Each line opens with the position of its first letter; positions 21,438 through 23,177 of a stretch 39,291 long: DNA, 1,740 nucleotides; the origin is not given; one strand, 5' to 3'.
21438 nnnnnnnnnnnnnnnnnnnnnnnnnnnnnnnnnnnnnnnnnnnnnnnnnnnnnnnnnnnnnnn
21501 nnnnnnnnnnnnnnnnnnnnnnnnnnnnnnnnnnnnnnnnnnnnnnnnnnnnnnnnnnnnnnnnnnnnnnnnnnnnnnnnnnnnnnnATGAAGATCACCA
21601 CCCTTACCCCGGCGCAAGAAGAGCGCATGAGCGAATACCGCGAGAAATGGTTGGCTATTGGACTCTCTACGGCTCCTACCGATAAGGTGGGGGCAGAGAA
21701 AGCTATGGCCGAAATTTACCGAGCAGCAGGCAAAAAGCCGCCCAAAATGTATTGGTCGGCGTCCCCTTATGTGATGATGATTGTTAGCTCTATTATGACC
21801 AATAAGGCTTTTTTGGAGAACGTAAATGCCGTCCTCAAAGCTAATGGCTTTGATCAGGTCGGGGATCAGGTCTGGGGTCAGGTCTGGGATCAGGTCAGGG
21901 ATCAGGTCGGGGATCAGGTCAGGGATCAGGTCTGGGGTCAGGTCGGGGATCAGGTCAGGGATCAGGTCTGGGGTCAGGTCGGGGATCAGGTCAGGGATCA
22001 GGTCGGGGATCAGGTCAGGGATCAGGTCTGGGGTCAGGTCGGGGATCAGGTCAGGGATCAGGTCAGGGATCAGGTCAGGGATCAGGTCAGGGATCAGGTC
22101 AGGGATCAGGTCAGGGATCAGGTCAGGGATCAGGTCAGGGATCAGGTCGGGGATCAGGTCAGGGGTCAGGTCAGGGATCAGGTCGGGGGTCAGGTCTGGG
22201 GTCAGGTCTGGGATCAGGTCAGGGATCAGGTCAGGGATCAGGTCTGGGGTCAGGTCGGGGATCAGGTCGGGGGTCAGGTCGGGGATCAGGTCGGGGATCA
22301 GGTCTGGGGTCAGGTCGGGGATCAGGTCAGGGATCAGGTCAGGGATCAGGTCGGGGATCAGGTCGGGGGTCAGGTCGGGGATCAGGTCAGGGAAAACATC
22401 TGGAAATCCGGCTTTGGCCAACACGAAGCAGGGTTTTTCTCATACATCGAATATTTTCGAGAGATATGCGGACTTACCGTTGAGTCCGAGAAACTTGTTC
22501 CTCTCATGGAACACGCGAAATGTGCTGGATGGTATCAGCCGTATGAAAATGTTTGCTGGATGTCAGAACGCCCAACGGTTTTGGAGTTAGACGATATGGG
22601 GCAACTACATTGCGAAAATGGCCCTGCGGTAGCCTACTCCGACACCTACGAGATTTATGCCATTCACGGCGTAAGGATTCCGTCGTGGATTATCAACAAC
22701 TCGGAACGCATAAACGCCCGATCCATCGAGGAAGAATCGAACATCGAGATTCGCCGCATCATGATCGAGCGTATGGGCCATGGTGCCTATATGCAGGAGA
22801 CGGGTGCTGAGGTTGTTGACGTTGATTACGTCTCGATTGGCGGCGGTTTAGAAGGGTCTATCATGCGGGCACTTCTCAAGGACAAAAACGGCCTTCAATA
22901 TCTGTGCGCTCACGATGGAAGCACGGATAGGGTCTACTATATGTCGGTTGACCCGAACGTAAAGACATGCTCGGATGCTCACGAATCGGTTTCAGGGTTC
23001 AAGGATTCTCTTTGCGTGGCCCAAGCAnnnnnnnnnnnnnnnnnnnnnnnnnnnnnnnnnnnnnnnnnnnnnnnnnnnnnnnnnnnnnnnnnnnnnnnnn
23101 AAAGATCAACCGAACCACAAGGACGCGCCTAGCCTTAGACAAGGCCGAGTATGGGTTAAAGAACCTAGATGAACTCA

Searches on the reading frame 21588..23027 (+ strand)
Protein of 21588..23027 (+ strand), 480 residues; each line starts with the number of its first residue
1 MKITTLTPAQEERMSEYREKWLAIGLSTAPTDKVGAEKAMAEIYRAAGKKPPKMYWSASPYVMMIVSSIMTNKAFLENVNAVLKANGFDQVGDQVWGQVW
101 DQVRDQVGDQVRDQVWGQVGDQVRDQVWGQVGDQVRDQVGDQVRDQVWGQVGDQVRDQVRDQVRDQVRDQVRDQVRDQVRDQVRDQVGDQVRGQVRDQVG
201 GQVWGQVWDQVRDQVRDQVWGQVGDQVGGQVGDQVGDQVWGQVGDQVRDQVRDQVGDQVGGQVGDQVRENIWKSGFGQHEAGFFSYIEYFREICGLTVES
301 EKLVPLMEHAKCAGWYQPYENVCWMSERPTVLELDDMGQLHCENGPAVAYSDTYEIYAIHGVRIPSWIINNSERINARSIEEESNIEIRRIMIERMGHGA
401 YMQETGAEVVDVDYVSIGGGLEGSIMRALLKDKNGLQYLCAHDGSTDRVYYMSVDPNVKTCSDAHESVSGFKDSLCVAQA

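Call 85: search_protein_families(library=phrogs, proteins=[window:21588-23027:+], max_evalue=0.001)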
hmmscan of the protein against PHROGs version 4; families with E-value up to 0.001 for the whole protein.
window:21588-23027:+ (480 aa): 2 families
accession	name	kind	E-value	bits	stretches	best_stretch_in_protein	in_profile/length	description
phrog_31813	-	unknown function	2e-21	77.4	1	283-464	177-361/378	-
phrog_33514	-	unknown function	7.8e-05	23.6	0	199-224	25-50/56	-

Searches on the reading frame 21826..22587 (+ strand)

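Call 85: search_protein_families(library=phrogs, proteins=[window:21826-22587:+], max_evalue=0.001)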
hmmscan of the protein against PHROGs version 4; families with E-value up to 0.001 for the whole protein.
window:21826-22587:+ (254 aa): 3 families
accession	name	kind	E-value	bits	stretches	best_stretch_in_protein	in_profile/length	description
phrog_8530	-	unknown function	1.5e-08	35.7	0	104-104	51-51/130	-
phrog_22707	-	unknown function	2.7e-06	28.4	0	90-90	121-121/139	-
phrog_4785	-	unknown function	0.00019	22.9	0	118-118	43-43/94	-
